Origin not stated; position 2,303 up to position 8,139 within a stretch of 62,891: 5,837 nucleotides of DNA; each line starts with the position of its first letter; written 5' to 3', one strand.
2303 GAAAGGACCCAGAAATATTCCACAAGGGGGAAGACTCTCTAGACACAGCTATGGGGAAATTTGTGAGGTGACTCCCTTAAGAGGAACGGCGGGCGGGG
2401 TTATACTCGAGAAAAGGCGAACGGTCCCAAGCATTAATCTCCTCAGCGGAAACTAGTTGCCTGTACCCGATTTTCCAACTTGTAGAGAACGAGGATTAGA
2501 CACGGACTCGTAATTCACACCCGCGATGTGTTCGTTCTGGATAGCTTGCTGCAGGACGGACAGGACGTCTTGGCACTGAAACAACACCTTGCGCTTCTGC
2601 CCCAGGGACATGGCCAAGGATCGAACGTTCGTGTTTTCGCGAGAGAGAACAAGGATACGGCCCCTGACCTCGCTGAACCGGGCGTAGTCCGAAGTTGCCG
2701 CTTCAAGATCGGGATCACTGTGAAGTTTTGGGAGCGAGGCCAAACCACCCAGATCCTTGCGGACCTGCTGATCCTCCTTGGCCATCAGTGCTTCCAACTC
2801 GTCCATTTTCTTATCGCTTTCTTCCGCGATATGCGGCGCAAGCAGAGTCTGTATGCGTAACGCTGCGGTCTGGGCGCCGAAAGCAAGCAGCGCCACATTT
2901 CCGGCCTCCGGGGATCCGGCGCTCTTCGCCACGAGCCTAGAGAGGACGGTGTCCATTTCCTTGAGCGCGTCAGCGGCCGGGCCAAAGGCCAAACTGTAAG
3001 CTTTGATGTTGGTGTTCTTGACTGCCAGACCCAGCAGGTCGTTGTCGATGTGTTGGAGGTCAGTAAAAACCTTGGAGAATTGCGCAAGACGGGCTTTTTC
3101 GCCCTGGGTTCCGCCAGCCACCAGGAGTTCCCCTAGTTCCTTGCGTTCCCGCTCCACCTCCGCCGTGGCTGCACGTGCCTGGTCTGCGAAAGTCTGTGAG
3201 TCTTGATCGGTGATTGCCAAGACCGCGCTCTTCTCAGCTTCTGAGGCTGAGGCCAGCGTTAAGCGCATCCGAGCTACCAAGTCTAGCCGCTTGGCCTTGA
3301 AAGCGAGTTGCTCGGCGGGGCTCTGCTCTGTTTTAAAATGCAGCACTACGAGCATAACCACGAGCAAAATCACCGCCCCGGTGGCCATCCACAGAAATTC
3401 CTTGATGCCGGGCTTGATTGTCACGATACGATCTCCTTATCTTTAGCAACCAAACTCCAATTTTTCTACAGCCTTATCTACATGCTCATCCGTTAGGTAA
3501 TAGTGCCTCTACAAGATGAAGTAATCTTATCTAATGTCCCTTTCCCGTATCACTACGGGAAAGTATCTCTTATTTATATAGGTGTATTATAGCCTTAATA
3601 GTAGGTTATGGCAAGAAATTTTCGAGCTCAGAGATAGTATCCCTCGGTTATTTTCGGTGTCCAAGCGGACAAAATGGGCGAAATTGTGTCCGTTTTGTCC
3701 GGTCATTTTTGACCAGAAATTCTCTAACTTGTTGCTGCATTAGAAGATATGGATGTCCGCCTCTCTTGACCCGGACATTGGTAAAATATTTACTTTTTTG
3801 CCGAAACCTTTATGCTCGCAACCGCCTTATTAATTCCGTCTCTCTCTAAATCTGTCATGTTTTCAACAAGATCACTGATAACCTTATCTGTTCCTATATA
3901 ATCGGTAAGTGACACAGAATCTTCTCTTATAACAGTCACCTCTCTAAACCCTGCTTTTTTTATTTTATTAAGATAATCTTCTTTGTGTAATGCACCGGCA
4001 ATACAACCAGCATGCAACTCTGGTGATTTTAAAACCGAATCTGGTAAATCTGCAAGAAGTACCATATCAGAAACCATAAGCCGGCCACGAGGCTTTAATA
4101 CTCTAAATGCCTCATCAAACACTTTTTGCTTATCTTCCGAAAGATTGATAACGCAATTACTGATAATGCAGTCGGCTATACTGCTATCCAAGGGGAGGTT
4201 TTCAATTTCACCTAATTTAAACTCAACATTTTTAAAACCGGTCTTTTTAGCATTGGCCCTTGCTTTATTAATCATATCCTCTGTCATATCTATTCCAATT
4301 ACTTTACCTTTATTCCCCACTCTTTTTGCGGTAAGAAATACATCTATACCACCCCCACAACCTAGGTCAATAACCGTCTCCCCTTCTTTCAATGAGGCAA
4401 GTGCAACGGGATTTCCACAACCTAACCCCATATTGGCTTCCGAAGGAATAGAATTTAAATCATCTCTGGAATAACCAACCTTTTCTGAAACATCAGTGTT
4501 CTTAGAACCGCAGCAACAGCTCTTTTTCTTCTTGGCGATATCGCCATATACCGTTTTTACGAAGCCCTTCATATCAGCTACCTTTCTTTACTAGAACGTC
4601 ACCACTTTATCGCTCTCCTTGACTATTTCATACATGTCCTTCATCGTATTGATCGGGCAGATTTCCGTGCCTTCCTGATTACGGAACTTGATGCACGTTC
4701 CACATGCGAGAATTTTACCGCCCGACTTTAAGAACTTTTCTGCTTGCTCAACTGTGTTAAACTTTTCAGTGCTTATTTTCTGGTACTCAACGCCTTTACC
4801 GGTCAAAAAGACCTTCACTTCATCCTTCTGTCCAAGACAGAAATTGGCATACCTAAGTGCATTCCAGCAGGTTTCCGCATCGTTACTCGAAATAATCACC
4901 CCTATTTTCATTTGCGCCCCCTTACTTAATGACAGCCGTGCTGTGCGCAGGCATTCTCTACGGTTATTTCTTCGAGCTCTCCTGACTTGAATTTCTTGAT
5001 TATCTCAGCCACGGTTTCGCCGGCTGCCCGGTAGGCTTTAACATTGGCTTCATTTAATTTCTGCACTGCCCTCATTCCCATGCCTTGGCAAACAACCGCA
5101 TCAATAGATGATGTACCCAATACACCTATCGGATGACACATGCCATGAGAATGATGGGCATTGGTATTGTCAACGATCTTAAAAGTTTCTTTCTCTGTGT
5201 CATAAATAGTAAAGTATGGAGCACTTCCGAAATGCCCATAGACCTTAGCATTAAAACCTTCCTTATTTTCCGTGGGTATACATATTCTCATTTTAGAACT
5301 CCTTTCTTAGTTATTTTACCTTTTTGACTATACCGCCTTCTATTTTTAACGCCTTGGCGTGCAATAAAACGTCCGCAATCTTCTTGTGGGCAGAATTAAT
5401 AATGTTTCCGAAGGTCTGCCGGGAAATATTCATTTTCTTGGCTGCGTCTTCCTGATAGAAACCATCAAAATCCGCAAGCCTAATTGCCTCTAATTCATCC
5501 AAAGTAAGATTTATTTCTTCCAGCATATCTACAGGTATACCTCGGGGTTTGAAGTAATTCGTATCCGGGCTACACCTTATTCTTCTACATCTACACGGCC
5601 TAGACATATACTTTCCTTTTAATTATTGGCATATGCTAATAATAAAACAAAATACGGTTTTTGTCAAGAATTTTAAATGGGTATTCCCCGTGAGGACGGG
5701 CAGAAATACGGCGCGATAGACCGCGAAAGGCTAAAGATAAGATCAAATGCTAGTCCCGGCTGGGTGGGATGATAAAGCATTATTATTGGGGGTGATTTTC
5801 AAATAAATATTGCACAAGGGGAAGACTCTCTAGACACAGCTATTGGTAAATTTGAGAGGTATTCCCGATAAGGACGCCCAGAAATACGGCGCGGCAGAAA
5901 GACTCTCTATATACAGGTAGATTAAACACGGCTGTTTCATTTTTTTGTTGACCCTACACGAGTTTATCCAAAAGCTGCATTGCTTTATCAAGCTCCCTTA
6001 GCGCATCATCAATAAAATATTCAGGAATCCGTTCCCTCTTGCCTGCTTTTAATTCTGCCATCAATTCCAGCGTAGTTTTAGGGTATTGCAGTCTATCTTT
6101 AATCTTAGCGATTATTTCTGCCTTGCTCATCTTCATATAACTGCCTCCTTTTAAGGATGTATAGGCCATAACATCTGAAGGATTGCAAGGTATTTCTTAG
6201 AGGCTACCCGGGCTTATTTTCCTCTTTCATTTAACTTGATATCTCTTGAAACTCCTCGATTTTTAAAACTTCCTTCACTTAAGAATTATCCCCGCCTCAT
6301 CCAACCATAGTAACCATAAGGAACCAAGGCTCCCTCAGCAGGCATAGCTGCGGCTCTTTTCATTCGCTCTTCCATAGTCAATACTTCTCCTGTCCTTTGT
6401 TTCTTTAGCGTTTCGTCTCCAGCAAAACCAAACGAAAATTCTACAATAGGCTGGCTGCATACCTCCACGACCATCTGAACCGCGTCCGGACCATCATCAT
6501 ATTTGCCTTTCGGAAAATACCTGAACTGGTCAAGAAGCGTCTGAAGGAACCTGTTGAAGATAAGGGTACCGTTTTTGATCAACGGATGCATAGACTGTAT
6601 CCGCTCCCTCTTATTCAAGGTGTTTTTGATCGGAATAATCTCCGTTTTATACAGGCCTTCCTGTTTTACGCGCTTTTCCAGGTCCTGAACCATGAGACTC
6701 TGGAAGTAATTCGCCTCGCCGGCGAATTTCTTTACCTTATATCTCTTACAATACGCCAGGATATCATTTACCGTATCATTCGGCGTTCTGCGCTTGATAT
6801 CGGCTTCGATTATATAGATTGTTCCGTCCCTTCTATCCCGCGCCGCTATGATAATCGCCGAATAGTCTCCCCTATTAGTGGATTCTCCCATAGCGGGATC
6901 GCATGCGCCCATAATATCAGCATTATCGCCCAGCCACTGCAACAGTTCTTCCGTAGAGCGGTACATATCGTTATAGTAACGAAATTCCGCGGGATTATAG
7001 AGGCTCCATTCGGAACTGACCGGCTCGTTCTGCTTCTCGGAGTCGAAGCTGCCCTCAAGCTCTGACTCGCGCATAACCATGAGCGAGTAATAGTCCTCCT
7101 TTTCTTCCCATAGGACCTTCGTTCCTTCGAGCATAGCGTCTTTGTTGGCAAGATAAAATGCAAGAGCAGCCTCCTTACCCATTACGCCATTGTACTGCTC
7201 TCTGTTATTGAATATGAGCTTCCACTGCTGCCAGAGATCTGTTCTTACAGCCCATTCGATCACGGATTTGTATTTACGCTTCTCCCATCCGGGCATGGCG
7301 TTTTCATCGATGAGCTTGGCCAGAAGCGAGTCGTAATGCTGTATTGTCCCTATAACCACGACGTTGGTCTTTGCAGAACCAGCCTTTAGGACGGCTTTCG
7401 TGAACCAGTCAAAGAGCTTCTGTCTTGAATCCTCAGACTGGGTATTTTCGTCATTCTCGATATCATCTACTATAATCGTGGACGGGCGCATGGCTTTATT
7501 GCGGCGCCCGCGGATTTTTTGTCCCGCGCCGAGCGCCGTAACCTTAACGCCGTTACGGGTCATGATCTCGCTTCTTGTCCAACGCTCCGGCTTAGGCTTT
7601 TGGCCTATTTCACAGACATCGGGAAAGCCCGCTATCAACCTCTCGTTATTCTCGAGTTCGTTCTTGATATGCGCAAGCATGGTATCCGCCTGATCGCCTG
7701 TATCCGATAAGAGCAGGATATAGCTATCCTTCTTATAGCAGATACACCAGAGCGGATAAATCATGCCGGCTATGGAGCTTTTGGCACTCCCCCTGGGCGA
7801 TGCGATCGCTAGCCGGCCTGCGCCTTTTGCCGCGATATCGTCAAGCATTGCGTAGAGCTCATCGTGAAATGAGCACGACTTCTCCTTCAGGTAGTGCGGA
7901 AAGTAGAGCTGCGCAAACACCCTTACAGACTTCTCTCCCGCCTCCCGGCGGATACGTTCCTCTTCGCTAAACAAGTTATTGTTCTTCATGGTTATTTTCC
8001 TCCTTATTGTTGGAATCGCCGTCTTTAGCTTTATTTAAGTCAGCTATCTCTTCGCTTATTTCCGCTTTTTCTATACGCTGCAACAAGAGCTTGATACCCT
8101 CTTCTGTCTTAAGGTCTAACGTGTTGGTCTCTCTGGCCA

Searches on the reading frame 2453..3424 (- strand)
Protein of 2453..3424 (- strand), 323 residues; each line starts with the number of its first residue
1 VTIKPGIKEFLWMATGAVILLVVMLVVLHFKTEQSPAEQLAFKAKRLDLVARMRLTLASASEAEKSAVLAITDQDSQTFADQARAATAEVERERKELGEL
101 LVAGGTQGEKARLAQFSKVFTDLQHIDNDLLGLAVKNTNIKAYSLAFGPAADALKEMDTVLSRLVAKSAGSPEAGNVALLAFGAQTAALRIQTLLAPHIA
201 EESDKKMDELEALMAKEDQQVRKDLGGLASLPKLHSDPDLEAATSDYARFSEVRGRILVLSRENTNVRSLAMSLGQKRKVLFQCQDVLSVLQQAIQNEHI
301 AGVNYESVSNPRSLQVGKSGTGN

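Call 11: search_protein_families(library=pfam, proteins=[window:2453-3424:-], max_evalue=0.01)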
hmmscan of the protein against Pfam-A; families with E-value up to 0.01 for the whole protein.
window:2453-3424:- (323 aa): 1 family
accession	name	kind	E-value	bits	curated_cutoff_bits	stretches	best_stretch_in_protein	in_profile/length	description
PF12729.13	4HB_MCP_1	-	5.7e-05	23.2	27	1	74-166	75-164/181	Four helix bundle sensory module for signal transduction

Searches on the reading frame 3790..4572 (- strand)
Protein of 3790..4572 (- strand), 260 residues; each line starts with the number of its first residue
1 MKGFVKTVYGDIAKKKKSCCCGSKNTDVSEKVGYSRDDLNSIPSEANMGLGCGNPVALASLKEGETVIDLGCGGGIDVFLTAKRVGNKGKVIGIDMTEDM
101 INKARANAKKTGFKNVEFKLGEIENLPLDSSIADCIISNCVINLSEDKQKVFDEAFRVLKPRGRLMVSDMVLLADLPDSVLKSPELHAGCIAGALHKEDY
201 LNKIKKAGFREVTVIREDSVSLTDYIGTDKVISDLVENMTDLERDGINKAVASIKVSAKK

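Call 11: search_protein_families(library=pfam, proteins=[window:3790-4572:-], max_evalue=0.01)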
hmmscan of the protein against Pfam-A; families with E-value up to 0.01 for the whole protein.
window:3790-4572:- (260 aa): 20 families
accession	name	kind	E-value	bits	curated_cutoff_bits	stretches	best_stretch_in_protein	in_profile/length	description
PF13847.12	Methyltransf_31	-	3.2e-41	140.9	27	1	62-207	2-144/145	Methyltransferase domain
PF13649.12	Methyltransf_25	-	3.2e-22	79.5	27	1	67-163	1-97/97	Methyltransferase domain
PF08241.18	Methyltransf_11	-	1.8e-20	73.8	21.2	1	69-166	2-94/95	Methyltransferase domain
PF01209.24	Ubie_methyltran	-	2.4e-20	73.3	20.1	1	28-168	12-152/233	ubiE/COQ5 methyltransferase family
PF08242.18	Methyltransf_12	-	1.9e-12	48.2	30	1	68-165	1-98/98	Methyltransferase domain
PF13489.12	Methyltransf_23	-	3.6e-10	40.2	27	1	58-170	17-119/164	Methyltransferase domain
PF01135.25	PCMT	-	3.9e-10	40.3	20.3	1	58-121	68-131/210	Protein-L-isoaspartate(D-aspartate) O-methyltransferase (PCMT)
PF06325.19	PrmA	-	3.7e-09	36.9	22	1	61-169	159-260/296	Ribosomal protein L11 methyltransferase (PrmA)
PF05175.20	MTS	-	3.7e-07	30.4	23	1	60-167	26-138/170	Methyltransferase small domain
PF13679.12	Methyltransf_32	-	1.4e-06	28.8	27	1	62-128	24-94/143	Methyltransferase domain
PF20922.3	Anamorsin_N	-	4.5e-06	26.9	27.1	1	99-222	19-129/163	Anamorsin, N-terminal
PF02353.26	CMAS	-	7.2e-05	22.7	27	1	59-168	58-165/273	Mycolic acid cyclopropane synthetase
PF01170.24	UPF0020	-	7.8e-05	22.9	22.3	1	87-139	75-128/197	RMKL-like, methyltransferase domain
PF01728.25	FtsJ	-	0.00012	22.5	24.1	1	61-149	19-108/181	FtsJ-like methyltransferase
PF24675.1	NpmA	-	0.00022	21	60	1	64-128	24-91/214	16S rRNA (adenine(1408)-N(1))-methyltransferase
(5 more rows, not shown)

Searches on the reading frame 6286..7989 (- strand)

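Call 12: search_protein_families(library=pfam, proteins=[window:6286-7989:-], max_evalue=0.01)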
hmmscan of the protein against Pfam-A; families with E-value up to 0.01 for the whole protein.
window:6286-7989:- (567 aa): 2 families
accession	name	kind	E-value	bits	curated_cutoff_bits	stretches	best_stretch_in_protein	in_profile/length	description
PF22530.2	Terminase-T7_RNaseH-like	-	2.6e-05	24.9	27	1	382-475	14-107/108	Terminase Bacteriophage T7, Ribonuclease H-like domain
PF17289.8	Terminase_6C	-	0.00016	22.1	22.6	1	362-490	2-125/155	Terminase RNaseH-like domain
